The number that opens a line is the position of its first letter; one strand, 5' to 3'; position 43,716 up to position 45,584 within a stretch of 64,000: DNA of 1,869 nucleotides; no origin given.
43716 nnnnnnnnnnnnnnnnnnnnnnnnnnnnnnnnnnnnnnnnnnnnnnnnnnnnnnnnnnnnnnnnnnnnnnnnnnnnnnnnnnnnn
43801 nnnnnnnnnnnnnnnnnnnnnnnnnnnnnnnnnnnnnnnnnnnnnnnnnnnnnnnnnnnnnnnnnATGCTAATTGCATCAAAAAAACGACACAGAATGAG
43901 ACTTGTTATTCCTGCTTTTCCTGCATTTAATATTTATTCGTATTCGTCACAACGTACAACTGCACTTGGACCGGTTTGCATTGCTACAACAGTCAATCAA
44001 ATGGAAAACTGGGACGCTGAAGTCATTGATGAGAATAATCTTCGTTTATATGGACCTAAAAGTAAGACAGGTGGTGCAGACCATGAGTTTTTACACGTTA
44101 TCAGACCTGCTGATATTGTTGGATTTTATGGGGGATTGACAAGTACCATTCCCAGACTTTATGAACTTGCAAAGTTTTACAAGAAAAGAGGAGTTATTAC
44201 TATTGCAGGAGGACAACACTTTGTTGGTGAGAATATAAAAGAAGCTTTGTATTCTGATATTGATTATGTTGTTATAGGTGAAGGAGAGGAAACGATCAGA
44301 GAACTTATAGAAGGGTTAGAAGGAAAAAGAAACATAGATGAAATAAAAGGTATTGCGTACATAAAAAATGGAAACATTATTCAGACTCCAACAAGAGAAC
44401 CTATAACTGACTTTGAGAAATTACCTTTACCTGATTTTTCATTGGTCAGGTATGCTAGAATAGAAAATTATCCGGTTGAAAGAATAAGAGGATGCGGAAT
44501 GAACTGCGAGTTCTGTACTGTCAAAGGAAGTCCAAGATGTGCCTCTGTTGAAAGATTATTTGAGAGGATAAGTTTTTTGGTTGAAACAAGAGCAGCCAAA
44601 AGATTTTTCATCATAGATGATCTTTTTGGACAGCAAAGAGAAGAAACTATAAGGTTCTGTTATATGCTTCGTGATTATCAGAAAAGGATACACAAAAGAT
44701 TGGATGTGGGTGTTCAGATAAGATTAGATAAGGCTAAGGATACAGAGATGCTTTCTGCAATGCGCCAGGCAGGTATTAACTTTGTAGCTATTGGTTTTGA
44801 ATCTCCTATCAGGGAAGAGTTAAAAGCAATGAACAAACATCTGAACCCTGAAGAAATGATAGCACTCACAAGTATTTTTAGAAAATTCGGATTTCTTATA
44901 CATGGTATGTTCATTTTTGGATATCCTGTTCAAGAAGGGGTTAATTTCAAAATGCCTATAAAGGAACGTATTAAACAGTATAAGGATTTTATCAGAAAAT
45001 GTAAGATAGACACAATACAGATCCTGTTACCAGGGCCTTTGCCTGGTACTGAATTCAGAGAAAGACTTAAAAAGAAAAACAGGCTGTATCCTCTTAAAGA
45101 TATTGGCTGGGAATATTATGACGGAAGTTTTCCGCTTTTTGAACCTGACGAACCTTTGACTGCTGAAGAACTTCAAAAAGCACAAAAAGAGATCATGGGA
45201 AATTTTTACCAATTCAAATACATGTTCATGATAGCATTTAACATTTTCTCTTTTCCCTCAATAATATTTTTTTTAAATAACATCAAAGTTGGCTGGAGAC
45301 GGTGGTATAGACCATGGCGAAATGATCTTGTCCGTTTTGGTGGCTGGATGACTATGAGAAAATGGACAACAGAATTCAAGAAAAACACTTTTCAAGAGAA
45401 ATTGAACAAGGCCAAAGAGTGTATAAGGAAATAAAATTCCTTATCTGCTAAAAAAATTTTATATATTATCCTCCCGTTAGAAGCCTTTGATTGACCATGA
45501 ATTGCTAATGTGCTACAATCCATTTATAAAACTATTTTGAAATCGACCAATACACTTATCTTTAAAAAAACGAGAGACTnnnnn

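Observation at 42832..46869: Candidate new leader-peptide (RiPP/bacteriocin-like) locus: three paralogous Cys-peptide genes, a B12-radical SAM enzyme and a secreted protein, immediately downstream of the tmRNA gene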

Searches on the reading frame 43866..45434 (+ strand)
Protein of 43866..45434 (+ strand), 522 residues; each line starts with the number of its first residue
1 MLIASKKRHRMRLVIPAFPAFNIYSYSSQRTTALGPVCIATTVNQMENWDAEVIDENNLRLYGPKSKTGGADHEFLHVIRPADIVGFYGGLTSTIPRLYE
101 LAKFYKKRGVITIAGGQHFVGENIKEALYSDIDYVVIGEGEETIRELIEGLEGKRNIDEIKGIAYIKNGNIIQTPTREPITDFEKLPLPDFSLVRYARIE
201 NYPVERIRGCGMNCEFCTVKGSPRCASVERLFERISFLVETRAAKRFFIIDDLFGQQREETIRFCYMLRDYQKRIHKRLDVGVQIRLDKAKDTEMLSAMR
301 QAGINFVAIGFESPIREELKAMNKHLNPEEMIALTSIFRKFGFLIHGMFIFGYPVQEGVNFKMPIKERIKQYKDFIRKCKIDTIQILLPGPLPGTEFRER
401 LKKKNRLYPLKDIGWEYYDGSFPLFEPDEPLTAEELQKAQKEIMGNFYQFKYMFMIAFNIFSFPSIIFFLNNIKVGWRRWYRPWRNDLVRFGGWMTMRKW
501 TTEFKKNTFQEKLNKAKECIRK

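Call 6: search_protein_families(library=ncbifam, max_evalue=1, proteins=[window:43866-45434:+])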
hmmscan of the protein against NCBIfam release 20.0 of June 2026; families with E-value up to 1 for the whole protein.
window:43866-45434:+ (522 aa): 24 families
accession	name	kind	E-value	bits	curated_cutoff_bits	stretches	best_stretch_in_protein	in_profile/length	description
TIGR03471.1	HpnJ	equivalog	5.2e-28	98.2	577.6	1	112-404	101-390/472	hopanoid biosynthesis associated radical SAM protein HpnJ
TIGR04014.1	B12_SAM_MJ_0865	equivalog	1.2e-26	93.5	360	1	99-401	58-358/434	methyl-coenzyme M reductase glutamine C-methyltransferase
TIGR02026.1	BchE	equivalog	3.1e-26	92.3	481.35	1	84-459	66-439/497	magnesium-protoporphyrin IX monomethyl ester anaerobic oxidative cyclase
TIGR04013.1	B12_SAM_MJ_1487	hypoth_equivalog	1.1e-20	73.8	251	1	84-401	45-357/382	TIGR04013 family B12-binding domain/radical SAM domain-containing protein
NF050148.1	rSAM_ApyD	equivalog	2.7e-19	69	750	1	114-358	108-353/645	RiPP biosynthesis radical SAM protein ApyD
TIGR03975.1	rSAM_ocin_1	subfamily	6.5e-17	61.3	281.85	1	83-355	130-414/606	RiPP maturation radical SAM C-methyltransferase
TIGR04479.1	bcpD_PhpK_rSAM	subfamily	2.4e-16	59.2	600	1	131-356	172-394/504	PhpK family radical SAM P-methyltransferase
TIGR04367.1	HpnR_B12_rSAM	equivalog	6.8e-15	54.6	650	1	75-424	55-398/490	hopanoid C-3 methylase HpnR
TIGR04072.2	rSAM_ladder_B12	equivalog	7.3e-15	54.5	360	1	110-356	99-334/443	lipid biosynthesis B12-binding/radical SAM protein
NF038361.1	rSAM_Sden_1168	equivalog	1.2e-13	50.5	575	1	82-400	141-472/560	Sden_1168 family B12-binding radical SAM P-methyltransferase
NF033712.0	B12_rSAM_KedN5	subfamily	5.5e-11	41.4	700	1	98-257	81-254/624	KedN5 family methylcobalamin-dependent radical SAM C-methyltransferase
TIGR04295.1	B12_rSAM_oligo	hypoth_equivalog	1.4e-09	37.2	400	1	129-325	121-315/422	TIGR04295 family B12-binding domain-containing radical SAM protein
NF040542.1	rSAM_RCCLKC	equivalog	2.9e-09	36.6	450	1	114-381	83-352/423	arsinothricin biosynthesis radical SAM protein ArsL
TIGR04385.1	B12_rSAM_cofa1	equivalog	1.6e-06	27.6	450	1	114-354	104-347/438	B12 lower ligand biosynthesis radical SAM protein BzaD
NF045585.1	rSAM_slr0320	equivalog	8.6e-05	21.2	775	1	96-332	126-368/511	photosystem II high light acclimation radical SAM protein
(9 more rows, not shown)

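Call 7: search_protein_families(library=pfam, max_evalue=1, proteins=[window:43866-45434:+])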
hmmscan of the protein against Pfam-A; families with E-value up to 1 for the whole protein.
window:43866-45434:+ (522 aa): 3 families
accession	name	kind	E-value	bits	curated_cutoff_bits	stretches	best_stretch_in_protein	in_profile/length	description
PF02310.24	B12-binding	-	9.3e-09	35.6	32.1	1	81-147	51-120/121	B12 binding domain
PF04055.27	Radical_SAM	-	4.8e-08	33.8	29.5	1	205-354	2-152/166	Radical SAM superfamily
PF19864.5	Radical_SAM_N2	-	0.0027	17.6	29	1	111-153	88-127/151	Radical SAM proteins, N-terminal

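Call 11: find_encoding_contigs(protein=window:43866-45434:+, flank=10000, max_places=6)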
Protein window:43866-45434:+ (522 aa): 1 contig read that carries it; 1 place shown.
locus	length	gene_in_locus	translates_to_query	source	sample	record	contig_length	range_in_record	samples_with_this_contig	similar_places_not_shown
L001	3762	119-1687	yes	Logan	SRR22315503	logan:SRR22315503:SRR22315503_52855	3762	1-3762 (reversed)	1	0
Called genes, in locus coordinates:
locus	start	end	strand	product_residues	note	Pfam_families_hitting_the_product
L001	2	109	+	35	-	?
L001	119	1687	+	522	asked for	PF02310:B12-binding, PF04055:Radical_SAM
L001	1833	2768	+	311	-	-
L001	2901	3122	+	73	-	-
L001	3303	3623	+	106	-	PF03705:CheR_N (weak)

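Call 29: find_homologous_proteins(query=window:43866-45434:+, max_evalue=1e-20)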
Query window:43866-45434:+ (522 aa): 2549 proteins with E <= 1e-20 among 8000 candidates; the best 120 are listed.
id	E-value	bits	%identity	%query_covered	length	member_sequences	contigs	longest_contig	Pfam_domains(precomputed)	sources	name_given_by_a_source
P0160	0.0e+0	1213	100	100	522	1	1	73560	PF04055.28,PF02310.25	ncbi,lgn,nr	ncbi:MAG: radical SAM protein [Candidatus Omnitrophica bacterium]|nr:radical SAM protein [Candidatus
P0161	1.2e-272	924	73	100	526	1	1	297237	PF04055.28,PF02310.25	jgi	jgi:radical SAM superfamily enzyme YgiQ (UPF0313 family)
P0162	1.6e-271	920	72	99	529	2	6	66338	PF04055.28,PF02310.25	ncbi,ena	-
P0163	2.2e-271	919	73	100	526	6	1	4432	PF04055.28,PF02310.25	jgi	-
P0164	3.3e-271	919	72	100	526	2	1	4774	PF04055.28,PF02310.25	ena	-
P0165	4.3e-271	918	73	100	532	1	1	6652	PF04055.28,PF02310.25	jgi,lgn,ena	-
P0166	4.7e-271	918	73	100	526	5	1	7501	PF04055.28,PF02310.25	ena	-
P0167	1.0e-270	917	73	100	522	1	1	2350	PF04055.28,PF02310.25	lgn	-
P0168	1.5e-270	917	73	100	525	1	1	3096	PF04055.28,PF02310.25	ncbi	-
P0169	1.5e-270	917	73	100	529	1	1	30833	PF04055.28,PF02310.25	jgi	jgi:radical SAM superfamily enzyme YgiQ (UPF0313 family)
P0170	4.5e-270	915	74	100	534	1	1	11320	PF04055.28,PF02310.25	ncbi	-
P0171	2.4e-269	913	71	100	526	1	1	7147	PF04055.28,PF02310.25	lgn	-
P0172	2.7e-269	912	71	100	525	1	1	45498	PF04055.28,PF02310.25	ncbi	-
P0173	8.7e-269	911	73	100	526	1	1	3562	PF04055.28,PF02310.25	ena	-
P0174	1.0e-268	911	73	99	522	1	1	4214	PF04055.28,PF02310.25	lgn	-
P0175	3.0e-268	909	71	100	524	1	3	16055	PF04055.28,PF02310.25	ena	-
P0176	4.2e-268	908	72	100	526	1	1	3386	PF04055.28,PF02310.25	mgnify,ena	mgnify:FL=1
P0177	5.5e-268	908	71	100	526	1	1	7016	PF04055.28,PF02310.25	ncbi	-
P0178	1.1e-267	907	71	100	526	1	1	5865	PF04055.28,PF02310.25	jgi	jgi:radical SAM superfamily enzyme YgiQ (UPF0313 family)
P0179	2.3e-267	906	72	100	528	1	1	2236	PF04055.28,PF02310.25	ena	-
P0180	6.0e-267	905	71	100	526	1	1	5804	PF04055.28,PF02310.25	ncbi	-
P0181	7.2e-267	904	72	100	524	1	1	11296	PF04055.28,PF02310.25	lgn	-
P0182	7.7e-267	904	71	100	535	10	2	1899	PF04055.28,PF02310.25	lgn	-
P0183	9.1e-267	904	73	99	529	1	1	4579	PF04055.28,PF02310.25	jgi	jgi:radical SAM superfamily enzyme YgiQ (UPF0313 family)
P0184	1.0e-266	904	71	100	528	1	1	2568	PF04055.28,PF02310.25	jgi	jgi:radical SAM superfamily enzyme YgiQ (UPF0313 family)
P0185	1.3e-266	904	72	99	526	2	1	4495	PF04055.28,PF02310.25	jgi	jgi:radical SAM superfamily enzyme YgiQ (UPF0313 family)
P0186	1.3e-266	904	71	100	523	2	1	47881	PF04055.28,PF02310.25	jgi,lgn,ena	-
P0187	1.7e-266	903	72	100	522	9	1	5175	PF04055.28,PF02310.25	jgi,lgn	jgi:radical SAM superfamily enzyme YgiQ (UPF0313 family)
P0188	2.3e-266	903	71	100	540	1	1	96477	PF04055.28,PF02310.25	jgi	-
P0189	4.5e-266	902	71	100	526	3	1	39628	PF04055.28,PF02310.25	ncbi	ncbi:MAG: radical SAM protein [Candidatus Omnitrophota bacterium]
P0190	6.0e-266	901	70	100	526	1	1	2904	PF04055.28,PF02310.25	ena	-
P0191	7.6e-266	901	72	100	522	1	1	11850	PF04055.28,PF02310.25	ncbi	-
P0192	8.3e-266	901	71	99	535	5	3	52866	PF04055.28,PF02310.25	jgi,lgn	-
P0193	9.3e-266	901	71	100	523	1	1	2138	PF04055.28,PF02310.25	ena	-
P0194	1.1e-265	901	72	99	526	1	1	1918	PF04055.28,PF02310.25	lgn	-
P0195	1.1e-265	900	72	100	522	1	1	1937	PF04055.28,PF02310.25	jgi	jgi:radical SAM superfamily enzyme YgiQ (UPF0313 family)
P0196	1.4e-265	900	73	99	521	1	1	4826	PF04055.28,PF02310.25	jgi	jgi:radical SAM superfamily enzyme YgiQ (UPF0313 family)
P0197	1.5e-265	900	72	99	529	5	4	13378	PF04055.28,PF02310.25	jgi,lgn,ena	-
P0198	1.6e-265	900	72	99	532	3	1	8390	PF04055.28,PF02310.25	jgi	jgi:radical SAM superfamily enzyme YgiQ (UPF0313 family)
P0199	1.9e-265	900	71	100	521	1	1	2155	PF04055.28,PF02310.25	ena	-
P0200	2.1e-265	900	71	100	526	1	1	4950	PF04055.28,PF02310.25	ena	-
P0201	2.5e-265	899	71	100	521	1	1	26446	PF04055.28,PF02310.25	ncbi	-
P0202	2.7e-265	899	71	100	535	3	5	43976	PF04055.28,PF02310.25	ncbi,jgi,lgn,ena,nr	ncbi:radical SAM protein [bacterium]|nr:MAG: radical SAM protein [bacterium]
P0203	3.7e-265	899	71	100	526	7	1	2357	PF04055.28,PF02310.25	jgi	-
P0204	4.0e-265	899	71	100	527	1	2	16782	PF04055.28,PF19864.6,PF02310.25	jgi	-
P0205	4.5e-265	898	71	100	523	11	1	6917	PF04055.28,PF02310.25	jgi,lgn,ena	-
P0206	4.8e-265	898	71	99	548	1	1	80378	PF04055.28,PF02310.25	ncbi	ncbi:B12-binding domain-containing radical SAM protein [Candidatus Omnitrophota bacterium]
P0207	6.3e-265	898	71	100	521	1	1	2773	PF04055.28,PF02310.25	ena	-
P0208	6.7e-265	898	71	100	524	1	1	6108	PF04055.28,PF02310.25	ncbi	-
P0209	7.5e-265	898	71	100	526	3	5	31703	PF04055.28,PF19864.6,PF02310.25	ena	-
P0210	7.7e-265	898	72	100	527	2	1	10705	PF04055.28,PF02310.25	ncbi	-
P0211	9.9e-265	897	71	100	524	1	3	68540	PF04055.28,PF02310.25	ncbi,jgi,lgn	-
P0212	1.2e-264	897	71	100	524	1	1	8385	PF04055.28,PF19864.6,PF02310.25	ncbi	ncbi:MAG: radical SAM protein [Candidatus Omnitrophota bacterium]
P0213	1.3e-264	897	72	100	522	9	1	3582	PF04055.28,PF19864.6,PF02310.25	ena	-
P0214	1.7e-264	897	71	100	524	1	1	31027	PF04055.28,PF02310.25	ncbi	ncbi:B12-binding domain-containing radical SAM protein [Candidatus Omnitrophota bacterium]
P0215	1.8e-264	896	70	100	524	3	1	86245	PF04055.28,PF02310.25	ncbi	ncbi:MAG: radical SAM protein [Candidatus Omnitrophota bacterium]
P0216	2.1e-264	896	70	100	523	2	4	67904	PF04055.28,PF02310.25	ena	-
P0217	2.6e-264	896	71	100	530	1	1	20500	PF04055.28,PF02310.25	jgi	jgi:radical SAM superfamily enzyme YgiQ (UPF0313 family)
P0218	2.7e-264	896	71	100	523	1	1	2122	PF04055.28,PF02310.25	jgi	jgi:radical SAM superfamily enzyme YgiQ (UPF0313 family)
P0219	3.2e-264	896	71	100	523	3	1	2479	PF04055.28,PF02310.25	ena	-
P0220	3.4e-264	896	71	100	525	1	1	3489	PF04055.28,PF02310.25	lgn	-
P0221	4.2e-264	895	70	100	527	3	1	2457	PF04055.28,PF02310.25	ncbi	-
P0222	5.8e-264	895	70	100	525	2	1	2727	PF04055.28,PF02310.25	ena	-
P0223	6.4e-264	895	71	99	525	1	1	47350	PF04055.28,PF02310.25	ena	-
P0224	8.3e-264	894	71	99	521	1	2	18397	PF04055.28,PF02310.25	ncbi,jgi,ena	-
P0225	9.2e-264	894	71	100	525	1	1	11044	PF04055.28,PF02310.25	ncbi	-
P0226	9.8e-264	894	71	100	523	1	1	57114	PF04055.28,PF02310.25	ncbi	-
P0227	1.1e-263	894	70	100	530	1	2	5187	PF04055.28,PF02310.25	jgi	-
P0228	1.2e-263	894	69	100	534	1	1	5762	PF04055.28,PF02310.25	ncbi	-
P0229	2.0e-263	893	71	100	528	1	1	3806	PF04055.28,PF02310.25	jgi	-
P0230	2.2e-263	893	71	99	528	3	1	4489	PF04055.28,PF02310.25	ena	-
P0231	2.3e-263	893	71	99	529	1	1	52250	PF04055.28,PF02310.25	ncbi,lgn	-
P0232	2.7e-263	893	69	100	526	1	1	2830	PF04055.28,PF02310.25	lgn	-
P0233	3.4e-263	892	71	99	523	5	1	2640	PF04055.28,PF02310.25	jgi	jgi:radical SAM superfamily enzyme YgiQ (UPF0313 family)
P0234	4.1e-263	892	70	100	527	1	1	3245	PF04055.28,PF02310.25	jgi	jgi:radical SAM superfamily enzyme YgiQ (UPF0313 family)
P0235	5.5e-263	892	72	100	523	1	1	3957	PF04055.28,PF02310.25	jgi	-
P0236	6.4e-263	891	70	100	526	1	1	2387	PF04055.28,PF02310.25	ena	-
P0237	6.7e-263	891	71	100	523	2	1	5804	PF04055.28,PF02310.25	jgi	jgi:radical SAM superfamily enzyme YgiQ (UPF0313 family)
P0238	7.8e-263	891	70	100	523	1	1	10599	PF04055.28,PF02310.25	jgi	-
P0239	8.5e-263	891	71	100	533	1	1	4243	PF04055.28,PF02310.25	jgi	jgi:radical SAM superfamily enzyme YgiQ (UPF0313 family)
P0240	1.4e-262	890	70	100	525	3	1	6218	PF04055.28,PF02310.25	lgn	-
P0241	1.4e-262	890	70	100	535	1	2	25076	PF04055.28,PF02310.25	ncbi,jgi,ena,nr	ncbi:MAG: hypothetical protein DRZ76_00175 [Candidatus Nealsonbacteria bacterium]|nr:MAG: hypothetic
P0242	1.4e-262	890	70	100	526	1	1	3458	PF04055.28,PF02310.25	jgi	jgi:radical SAM superfamily enzyme YgiQ (UPF0313 family)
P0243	1.5e-262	890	70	100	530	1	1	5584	PF04055.28,PF02310.25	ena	-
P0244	1.9e-262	890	71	100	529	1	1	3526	PF04055.28,PF02310.25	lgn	-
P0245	2.0e-262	890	70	100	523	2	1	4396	PF04055.28,PF02310.25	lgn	-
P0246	2.3e-262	890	71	99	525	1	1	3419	PF04055.28,PF02310.25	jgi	-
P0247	2.3e-262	890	70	100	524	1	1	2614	PF04055.28,PF02310.25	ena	-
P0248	2.4e-262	889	70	100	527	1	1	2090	PF04055.28,PF02310.25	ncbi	-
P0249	2.5e-262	889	70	99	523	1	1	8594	PF04055.28,PF02310.25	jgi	-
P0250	3.1e-262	889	70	99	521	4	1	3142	PF04055.28,PF02310.25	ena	-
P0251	3.5e-262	889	70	100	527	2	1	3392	PF04055.28,PF02310.25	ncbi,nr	ncbi:MAG: radical SAM protein [Candidatus Omnitrophica bacterium]|nr:radical SAM protein [Candidatus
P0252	3.5e-262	889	71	100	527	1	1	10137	PF04055.28,PF02310.25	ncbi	ncbi:MAG: radical SAM protein [Candidatus Omnitrophota bacterium]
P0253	4.2e-262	889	70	100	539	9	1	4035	PF04055.28,PF02310.25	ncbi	-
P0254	4.8e-262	888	70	100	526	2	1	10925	PF04055.28,PF02310.25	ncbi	-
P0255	4.9e-262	888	71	99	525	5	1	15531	PF04055.28,PF02310.25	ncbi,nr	ncbi:MAG: B12-binding domain-containing radical SAM protein [Candidatus Omnitrophica bacterium]|nr:B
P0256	5.6e-262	888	70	99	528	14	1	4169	PF04055.28,PF02310.25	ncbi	-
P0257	5.8e-262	888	70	100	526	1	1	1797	PF04055.28,PF02310.25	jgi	jgi:radical SAM superfamily enzyme YgiQ (UPF0313 family)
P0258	6.0e-262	888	71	99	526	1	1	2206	PF04055.28,PF02310.25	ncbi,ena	-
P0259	6.2e-262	888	70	100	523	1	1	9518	PF04055.28,PF02310.25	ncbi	-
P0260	1.0e-261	887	69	100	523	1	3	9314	PF04055.28,PF02310.25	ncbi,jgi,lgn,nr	ncbi:MAG: B12-binding domain-containing radical SAM protein [Candidatus Omnitrophica bacterium]|nr:B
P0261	1.1e-261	887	71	100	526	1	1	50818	PF04055.28,PF02310.25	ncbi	ncbi:MAG: radical SAM protein [Candidatus Omnitrophota bacterium]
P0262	1.3e-261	887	70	100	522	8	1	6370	PF04055.28,PF02310.25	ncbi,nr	ncbi:MAG: B12-binding domain-containing radical SAM protein [Candidatus Omnitrophica bacterium]|nr:B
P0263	1.3e-261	887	69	100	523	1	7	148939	PF04055.28,PF02310.25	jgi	-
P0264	1.5e-261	887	71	99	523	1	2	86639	PF04055.28,PF02310.25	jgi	jgi:radical SAM superfamily enzyme YgiQ (UPF0313 family)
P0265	1.6e-261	887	70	100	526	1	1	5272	PF04055.28,PF02310.25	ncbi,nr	ncbi:MAG: radical SAM protein [Candidatus Omnitrophota bacterium]|nr:radical SAM protein [Candidatus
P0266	1.7e-261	887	71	99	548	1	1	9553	PF04055.28,PF02310.25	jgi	-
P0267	1.8e-261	887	70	100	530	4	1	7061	PF04055.28,PF02310.25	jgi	-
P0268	1.9e-261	887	70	99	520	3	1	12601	PF04055.28,PF02310.25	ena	-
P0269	2.5e-261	886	72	99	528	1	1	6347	PF04055.28,PF02310.25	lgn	-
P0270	2.9e-261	886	72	97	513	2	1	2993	PF04055.28,PF02310.25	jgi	-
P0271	3.2e-261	886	70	99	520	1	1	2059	PF04055.28,PF02310.25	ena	-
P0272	4.6e-261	885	70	100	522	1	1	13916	PF04055.28,PF02310.25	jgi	-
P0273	5.0e-261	885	70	99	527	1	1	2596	PF04055.28,PF02310.25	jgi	-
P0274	6.6e-261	885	70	100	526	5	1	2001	PF04055.28,PF02310.25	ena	-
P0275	6.9e-261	885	69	100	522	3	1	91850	PF04055.28,PF02310.25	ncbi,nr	ncbi:MAG: radical SAM protein [Candidatus Omnitrophica bacterium]|nr:radical SAM protein [Candidatus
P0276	7.5e-261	885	71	100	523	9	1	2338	PF04055.28,PF02310.25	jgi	-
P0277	1.0e-260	884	69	100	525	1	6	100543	PF04055.28,PF02310.25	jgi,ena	-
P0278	1.1e-260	884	70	100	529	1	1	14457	PF04055.28,PF02310.25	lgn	-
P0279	1.3e-260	884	69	100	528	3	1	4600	PF04055.28,PF02310.25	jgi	-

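Call 30: find_encoding_contigs(protein=P0161, flank=10000, max_places=2)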
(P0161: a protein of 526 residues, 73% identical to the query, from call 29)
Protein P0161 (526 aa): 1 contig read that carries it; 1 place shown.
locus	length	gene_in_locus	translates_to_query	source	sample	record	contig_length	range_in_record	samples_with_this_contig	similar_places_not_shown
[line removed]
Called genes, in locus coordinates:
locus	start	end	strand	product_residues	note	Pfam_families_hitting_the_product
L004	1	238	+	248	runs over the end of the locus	PF04055:Radical_SAM (weak), PF13186:SPASM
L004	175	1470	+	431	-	-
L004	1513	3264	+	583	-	PF02397:Bac_transf, PF00072:Response_reg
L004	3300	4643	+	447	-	PF00309:Sigma54_AID, PF04963:Sigma54_CBD, PF04552:Sigma54_DBD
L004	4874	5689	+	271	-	PF00561:Abhydrolase_1, PF12146:Hydrolase_4, PF12697:Abhydrolase_6 (weak)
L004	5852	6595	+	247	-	PF01522:Polysacc_deac_1, PF03065:Glyco_hydro_57 (faint)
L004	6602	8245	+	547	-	PF02366:PMT, PF13231:PMT_2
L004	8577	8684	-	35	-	-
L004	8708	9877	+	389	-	PF04851:ResIII (weak), PF00270:DEAD, PF00271:Helicase_C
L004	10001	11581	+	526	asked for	PF02310:B12-binding, PF04055:Radical_SAM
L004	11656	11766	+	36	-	-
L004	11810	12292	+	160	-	PF00989:PAS (weak), PF08448:PAS_4, PF13426:PAS_9 (weak)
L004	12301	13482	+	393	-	PF08448:PAS_4 (weak), PF13426:PAS_9 (weak), PF00990:GGDEF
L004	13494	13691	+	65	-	-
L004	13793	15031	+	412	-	PF00919:UPF0004, PF04055:Radical_SAM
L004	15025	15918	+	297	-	PF07719:TPR_2 (faint), PF13181:TPR_8 (faint), PF13525:YfiO (weak), PF13174:TPR_6 (faint), PF13432:TPR_16 (faint), PF05036:SPOR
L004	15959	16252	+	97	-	PF01073:3Beta_HSD, PF01370:Epimerase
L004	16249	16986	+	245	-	PF01370:Epimerase, PF04321:RmlD_sub_bind, PF07993:NAD_binding_4 (weak), PF16363:GDP_Man_Dehyd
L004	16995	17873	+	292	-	PF01040:UbiA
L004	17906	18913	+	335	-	PF01073:3Beta_HSD, PF01370:Epimerase, PF02719:Polysacc_synt_2, PF05368:NmrA, PF07993:NAD_binding_4, PF16363:GDP_Man_Dehyd, PF13460:NAD_binding_10, PF04321:RmlD_sub_bind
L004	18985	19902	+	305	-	PF01745:IPT (weak), PF01715:IPPT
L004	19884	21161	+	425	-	PF13167:GTP-bdg_N, PF02492:cobW (faint), PF16360:GTP-bdg_M, PF00009:GTP_EFTU (faint), PF01926:MMR_HSR1, PF02421:FeoB_N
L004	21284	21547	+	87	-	PF13411:MerR_1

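Call 31: find_encoding_contigs(protein=P0215, flank=10000, max_places=2)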
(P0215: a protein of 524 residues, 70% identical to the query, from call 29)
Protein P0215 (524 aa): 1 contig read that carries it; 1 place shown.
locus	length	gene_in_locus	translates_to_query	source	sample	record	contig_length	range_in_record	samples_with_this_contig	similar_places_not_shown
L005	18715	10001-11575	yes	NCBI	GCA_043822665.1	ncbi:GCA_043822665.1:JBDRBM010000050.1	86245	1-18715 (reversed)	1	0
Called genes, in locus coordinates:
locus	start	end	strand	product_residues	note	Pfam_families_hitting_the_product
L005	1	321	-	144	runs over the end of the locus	PF22166:WHD_ArnR1 (weak), PF22381:Staph_reg_Sar_Rot, PF01047:MarR, PF12802:MarR_2, PF13463:HTH_27 (weak)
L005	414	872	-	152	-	-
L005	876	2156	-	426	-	PF16241:DUF4900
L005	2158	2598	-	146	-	PF07963:N_methyl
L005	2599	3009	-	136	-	-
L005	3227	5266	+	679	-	PF07238:PilZ (faint)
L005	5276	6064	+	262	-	PF00565:SNase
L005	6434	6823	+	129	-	-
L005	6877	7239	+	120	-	-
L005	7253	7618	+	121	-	PF00672:HAMP (weak)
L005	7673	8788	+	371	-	PF00365:PFK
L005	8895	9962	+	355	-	PF13354:Beta-lactamase2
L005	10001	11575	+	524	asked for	PF02310:B12-binding, PF04055:Radical_SAM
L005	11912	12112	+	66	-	PF00313:CSD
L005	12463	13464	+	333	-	PF01145:Band_7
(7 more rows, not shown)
